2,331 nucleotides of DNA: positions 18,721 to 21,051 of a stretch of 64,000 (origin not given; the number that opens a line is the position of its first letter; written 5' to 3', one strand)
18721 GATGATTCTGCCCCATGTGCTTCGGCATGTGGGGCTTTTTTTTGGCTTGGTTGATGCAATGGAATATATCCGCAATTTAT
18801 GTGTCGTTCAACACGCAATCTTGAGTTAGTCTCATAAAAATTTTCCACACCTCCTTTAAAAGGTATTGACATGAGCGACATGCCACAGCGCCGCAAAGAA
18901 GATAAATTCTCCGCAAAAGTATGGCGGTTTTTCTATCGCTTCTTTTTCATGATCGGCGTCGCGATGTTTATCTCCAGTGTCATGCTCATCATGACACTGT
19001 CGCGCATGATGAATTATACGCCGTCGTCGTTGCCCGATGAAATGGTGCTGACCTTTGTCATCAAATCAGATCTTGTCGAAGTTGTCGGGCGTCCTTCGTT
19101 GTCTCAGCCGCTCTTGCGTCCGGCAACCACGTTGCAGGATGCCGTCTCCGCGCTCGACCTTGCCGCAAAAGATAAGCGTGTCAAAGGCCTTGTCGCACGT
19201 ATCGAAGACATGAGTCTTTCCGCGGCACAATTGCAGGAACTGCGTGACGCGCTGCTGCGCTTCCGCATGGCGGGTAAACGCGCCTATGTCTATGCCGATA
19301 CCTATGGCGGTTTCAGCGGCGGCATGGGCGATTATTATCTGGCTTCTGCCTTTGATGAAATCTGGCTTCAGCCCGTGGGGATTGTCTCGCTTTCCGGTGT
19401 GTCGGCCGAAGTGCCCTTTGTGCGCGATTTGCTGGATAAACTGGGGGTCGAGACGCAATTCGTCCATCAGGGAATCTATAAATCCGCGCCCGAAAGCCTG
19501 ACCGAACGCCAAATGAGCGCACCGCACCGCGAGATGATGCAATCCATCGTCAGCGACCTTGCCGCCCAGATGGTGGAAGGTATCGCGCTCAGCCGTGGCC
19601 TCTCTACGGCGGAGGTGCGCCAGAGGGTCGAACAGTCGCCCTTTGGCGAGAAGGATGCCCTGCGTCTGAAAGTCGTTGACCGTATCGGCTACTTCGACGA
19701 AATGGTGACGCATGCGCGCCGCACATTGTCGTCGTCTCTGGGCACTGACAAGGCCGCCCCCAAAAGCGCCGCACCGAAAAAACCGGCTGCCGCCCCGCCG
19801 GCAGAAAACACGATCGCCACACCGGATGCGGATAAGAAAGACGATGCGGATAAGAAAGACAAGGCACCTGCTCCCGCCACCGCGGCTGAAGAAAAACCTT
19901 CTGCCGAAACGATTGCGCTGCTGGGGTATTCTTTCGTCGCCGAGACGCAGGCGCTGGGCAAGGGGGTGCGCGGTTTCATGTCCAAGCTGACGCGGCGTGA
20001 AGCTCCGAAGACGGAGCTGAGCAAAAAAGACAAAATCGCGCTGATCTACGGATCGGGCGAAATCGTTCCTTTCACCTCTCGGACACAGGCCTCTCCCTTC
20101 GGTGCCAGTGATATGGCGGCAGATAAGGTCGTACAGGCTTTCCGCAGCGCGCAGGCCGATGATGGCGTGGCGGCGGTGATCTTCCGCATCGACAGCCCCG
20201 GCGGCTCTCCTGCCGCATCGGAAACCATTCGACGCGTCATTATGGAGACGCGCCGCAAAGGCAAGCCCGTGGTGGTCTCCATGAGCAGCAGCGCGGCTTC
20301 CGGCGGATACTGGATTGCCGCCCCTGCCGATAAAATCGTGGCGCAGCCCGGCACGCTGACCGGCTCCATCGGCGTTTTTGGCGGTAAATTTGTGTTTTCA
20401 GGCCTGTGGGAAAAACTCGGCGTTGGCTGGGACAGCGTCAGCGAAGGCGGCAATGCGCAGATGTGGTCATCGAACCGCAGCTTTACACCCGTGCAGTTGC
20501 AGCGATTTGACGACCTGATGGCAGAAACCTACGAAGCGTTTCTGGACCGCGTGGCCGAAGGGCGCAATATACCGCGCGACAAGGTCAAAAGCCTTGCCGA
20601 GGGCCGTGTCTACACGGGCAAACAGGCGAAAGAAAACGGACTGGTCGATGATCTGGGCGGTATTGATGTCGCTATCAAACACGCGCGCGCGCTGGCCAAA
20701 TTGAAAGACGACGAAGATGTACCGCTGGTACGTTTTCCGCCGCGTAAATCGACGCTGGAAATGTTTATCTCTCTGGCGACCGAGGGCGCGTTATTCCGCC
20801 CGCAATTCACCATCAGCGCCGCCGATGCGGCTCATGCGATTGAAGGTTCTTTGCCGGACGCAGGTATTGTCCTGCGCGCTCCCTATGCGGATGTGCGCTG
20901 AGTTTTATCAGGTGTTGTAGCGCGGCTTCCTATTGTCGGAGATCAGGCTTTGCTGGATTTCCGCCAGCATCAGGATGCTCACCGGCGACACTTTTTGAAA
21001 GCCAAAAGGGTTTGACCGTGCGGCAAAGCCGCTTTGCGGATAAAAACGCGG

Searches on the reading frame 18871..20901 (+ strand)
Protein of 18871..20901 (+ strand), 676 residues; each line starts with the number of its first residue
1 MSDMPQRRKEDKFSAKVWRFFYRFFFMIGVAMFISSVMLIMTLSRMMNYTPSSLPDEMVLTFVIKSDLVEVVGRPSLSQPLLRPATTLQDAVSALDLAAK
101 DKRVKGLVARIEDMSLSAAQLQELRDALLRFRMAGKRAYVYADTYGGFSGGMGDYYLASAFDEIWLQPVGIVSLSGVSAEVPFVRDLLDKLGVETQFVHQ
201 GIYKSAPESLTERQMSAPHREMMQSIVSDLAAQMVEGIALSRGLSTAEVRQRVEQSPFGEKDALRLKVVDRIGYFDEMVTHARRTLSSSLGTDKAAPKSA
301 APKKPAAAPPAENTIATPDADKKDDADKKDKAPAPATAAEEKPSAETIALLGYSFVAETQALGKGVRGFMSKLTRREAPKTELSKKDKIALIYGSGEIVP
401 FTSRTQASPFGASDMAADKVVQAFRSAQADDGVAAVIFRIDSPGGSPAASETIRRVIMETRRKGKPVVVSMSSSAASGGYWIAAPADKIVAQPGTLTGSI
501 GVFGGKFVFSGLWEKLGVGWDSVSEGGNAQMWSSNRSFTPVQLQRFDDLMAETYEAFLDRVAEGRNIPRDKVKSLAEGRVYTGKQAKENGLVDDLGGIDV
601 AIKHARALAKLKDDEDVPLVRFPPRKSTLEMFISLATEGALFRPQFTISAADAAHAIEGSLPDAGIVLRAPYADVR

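Call 61: search_protein_families(library=pfam, proteins=[window:18871-20901:+], max_evalue=0.00001)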
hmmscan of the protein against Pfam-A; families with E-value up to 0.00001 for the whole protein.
window:18871-20901:+ (676 aa): 2 families
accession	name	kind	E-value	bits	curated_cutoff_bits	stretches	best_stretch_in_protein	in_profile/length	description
PF01343.23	Peptidase_S49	-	3.7e-80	267.8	24.9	2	460-612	2-154/154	Peptidase family S49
PF25145.1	NfeD1b_N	-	5.5e-07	29.8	40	1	423-502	22-97/189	NfeD1b, N-terminal domain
